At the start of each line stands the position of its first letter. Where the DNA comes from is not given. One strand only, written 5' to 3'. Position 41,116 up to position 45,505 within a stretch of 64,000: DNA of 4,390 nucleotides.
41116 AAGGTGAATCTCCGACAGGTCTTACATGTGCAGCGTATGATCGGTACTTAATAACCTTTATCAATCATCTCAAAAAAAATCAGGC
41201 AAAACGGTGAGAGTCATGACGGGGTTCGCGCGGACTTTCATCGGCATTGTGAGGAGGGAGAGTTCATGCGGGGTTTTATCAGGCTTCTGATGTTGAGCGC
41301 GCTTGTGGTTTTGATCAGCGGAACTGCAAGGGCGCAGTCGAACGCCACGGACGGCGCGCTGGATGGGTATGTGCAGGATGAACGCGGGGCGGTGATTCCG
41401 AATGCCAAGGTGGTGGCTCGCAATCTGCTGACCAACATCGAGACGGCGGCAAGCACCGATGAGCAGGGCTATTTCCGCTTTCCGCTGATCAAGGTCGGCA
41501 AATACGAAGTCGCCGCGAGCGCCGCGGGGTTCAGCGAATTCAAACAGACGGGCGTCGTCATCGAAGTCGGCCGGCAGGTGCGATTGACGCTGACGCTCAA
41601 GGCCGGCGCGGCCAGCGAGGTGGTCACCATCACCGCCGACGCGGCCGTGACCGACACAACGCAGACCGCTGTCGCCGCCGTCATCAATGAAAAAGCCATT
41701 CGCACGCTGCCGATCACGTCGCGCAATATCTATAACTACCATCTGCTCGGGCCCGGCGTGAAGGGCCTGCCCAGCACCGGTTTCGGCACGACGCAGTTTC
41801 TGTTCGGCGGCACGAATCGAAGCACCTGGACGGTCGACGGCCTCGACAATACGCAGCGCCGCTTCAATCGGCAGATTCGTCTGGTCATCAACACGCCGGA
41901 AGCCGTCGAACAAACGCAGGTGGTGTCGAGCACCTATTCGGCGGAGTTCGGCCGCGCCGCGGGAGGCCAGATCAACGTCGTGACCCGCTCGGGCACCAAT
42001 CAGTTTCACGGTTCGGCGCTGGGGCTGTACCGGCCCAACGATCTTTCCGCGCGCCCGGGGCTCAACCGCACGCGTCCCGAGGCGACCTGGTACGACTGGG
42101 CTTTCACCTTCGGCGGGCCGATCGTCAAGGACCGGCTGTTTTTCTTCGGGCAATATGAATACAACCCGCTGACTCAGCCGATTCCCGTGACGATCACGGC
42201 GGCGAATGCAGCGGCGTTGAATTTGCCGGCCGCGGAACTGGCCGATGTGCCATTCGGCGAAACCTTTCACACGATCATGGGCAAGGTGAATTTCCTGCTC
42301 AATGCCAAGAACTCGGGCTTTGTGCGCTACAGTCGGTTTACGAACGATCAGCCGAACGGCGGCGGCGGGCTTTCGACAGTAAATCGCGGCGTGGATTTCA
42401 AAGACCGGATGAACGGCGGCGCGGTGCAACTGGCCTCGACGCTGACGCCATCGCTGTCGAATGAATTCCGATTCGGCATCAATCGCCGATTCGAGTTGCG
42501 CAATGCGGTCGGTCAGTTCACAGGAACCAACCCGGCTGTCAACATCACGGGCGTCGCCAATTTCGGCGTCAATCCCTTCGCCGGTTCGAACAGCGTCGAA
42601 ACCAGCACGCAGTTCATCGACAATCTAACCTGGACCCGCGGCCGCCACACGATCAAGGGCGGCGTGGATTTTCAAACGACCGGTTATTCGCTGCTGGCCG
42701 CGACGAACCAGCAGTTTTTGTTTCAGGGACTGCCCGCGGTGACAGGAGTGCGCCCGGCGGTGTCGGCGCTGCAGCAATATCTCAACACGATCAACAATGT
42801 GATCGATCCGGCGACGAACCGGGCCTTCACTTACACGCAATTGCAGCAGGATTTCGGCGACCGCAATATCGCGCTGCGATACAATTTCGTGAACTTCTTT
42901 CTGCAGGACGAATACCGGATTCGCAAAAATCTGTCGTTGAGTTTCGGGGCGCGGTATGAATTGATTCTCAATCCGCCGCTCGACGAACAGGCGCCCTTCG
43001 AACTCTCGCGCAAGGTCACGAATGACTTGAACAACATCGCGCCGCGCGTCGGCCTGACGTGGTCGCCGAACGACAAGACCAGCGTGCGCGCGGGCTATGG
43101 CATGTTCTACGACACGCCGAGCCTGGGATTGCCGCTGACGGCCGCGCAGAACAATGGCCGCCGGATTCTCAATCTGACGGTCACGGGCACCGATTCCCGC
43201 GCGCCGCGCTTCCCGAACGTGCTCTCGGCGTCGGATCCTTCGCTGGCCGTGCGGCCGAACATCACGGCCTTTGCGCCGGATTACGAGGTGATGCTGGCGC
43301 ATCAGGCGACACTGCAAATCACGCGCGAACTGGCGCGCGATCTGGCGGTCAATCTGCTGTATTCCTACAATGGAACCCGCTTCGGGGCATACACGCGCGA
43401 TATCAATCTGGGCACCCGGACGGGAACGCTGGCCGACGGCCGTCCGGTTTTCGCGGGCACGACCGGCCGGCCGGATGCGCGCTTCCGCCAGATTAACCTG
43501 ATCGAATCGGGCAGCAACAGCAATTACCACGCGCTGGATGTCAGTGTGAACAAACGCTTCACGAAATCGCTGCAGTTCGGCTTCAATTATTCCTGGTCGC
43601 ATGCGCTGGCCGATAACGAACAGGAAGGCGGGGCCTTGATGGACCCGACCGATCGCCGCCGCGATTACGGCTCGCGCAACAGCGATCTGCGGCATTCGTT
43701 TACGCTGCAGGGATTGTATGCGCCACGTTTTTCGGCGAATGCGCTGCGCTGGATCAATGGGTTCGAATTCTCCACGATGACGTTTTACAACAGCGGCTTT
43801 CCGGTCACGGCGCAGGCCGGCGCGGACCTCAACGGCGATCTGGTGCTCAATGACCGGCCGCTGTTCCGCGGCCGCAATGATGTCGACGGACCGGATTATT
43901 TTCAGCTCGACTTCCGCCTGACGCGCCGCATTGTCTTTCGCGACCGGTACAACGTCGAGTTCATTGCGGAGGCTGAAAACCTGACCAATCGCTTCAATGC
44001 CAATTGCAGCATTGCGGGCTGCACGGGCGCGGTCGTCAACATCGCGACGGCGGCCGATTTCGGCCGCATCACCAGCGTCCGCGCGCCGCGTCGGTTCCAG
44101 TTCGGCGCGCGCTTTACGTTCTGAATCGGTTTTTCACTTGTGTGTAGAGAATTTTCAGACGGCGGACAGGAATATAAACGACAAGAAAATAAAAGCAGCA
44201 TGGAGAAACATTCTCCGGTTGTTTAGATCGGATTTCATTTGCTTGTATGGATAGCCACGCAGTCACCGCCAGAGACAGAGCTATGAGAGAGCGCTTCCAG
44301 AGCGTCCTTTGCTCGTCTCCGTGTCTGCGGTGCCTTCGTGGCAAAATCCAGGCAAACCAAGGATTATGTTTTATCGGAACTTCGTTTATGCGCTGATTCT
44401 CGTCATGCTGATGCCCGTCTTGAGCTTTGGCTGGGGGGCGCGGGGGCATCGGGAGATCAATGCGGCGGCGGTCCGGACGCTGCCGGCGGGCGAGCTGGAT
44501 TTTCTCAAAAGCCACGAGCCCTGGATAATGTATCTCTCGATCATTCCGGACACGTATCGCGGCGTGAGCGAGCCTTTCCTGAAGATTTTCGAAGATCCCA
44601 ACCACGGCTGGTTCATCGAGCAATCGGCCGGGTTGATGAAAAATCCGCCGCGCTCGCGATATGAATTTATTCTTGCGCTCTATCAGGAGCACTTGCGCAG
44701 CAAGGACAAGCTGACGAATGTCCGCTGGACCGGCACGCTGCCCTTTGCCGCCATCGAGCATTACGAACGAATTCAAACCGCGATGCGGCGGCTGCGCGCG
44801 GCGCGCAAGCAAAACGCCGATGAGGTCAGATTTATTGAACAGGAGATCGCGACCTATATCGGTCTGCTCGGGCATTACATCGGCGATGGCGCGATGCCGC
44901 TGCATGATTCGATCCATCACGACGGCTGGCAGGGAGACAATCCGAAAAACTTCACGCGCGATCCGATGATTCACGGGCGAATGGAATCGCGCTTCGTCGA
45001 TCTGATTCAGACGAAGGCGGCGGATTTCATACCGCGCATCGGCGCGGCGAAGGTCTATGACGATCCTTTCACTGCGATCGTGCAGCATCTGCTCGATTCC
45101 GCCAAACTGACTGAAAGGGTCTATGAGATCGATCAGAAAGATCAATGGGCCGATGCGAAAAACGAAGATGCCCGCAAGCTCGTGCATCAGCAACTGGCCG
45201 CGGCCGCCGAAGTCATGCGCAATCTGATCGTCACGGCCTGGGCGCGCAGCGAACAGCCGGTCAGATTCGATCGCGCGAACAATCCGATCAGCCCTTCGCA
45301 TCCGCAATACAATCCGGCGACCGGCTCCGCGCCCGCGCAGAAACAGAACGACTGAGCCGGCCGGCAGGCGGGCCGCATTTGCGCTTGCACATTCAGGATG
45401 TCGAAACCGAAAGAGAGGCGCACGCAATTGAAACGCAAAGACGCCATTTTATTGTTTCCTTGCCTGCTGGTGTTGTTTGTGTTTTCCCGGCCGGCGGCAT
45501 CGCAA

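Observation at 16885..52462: Dense population of MITE/REP-like palindromic repeats (at least four families, about 15 copies) with YTAR-flanked ends, systematically placed at TBDR stop codons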

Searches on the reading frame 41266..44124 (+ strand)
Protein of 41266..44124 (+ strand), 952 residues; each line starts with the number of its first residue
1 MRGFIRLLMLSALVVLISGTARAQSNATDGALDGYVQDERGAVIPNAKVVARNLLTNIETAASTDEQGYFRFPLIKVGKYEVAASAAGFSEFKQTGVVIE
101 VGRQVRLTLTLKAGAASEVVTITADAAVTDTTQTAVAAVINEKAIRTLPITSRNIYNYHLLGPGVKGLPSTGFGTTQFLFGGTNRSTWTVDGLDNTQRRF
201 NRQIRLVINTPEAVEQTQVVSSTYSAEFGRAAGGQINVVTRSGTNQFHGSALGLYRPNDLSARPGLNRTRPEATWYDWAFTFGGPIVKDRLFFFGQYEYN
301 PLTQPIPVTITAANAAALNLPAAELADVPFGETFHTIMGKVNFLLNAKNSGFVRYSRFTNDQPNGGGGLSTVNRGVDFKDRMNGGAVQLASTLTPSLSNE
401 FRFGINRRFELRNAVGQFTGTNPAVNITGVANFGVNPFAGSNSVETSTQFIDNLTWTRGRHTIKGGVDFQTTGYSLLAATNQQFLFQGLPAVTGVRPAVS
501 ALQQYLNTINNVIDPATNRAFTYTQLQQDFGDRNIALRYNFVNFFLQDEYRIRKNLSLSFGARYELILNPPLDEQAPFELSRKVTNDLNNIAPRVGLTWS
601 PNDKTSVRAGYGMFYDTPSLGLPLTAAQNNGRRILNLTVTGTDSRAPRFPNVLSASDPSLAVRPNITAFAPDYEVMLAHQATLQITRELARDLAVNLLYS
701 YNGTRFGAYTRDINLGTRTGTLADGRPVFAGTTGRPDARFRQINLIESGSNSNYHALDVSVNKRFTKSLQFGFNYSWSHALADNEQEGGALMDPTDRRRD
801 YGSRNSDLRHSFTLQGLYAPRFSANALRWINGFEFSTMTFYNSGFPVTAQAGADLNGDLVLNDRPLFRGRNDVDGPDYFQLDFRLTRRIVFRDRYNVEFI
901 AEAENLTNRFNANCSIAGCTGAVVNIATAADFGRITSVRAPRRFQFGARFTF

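Call 22: search_protein_families(library=pfam, proteins=[window:41266-44124:+])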
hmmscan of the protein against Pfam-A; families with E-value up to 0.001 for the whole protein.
window:41266-44124:+ (952 aa): 6 families
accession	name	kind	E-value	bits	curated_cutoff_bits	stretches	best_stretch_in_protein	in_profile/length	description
PF25183.1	OMP_b-brl_4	-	2.3e-103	347.6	30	3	333-865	153-731/838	Outer membrane beta barrel domain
PF13620.12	CarboxypepD_reg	-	8.1e-18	65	32.3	1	32-112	2-82/82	Carboxypeptidase regulatory-like domain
PF00593.30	TonB_dep_Rec_b-barrel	-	2.9e-10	41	27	1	347-621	13-247/436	TonB dependent receptor-like, beta-barrel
PF13715.12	CarbopepD_reg_2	-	4.6e-06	27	32.2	1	33-113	2-80/88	CarboxypepD_reg-like domain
PF07715.20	Plug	-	0.00051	21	23.9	0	136-234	8-106/107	TonB-dependent Receptor Plug Domain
PF14686.12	fn3_3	-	0.00058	20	24.4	0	62-105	29-73/75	Polysaccharide lyase family 4, domain II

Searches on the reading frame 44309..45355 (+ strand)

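Call 22: search_protein_families(library=pfam, proteins=[window:44309-45355:+])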
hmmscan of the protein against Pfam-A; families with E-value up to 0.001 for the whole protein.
window:44309-45355:+ (348 aa): 1 family
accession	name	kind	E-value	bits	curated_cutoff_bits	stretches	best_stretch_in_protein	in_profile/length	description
PF00882.24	Zn_dep_PLPC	-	2.2e-06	28.2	26.8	1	47-248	2-143/167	Zinc dependent phospholipase C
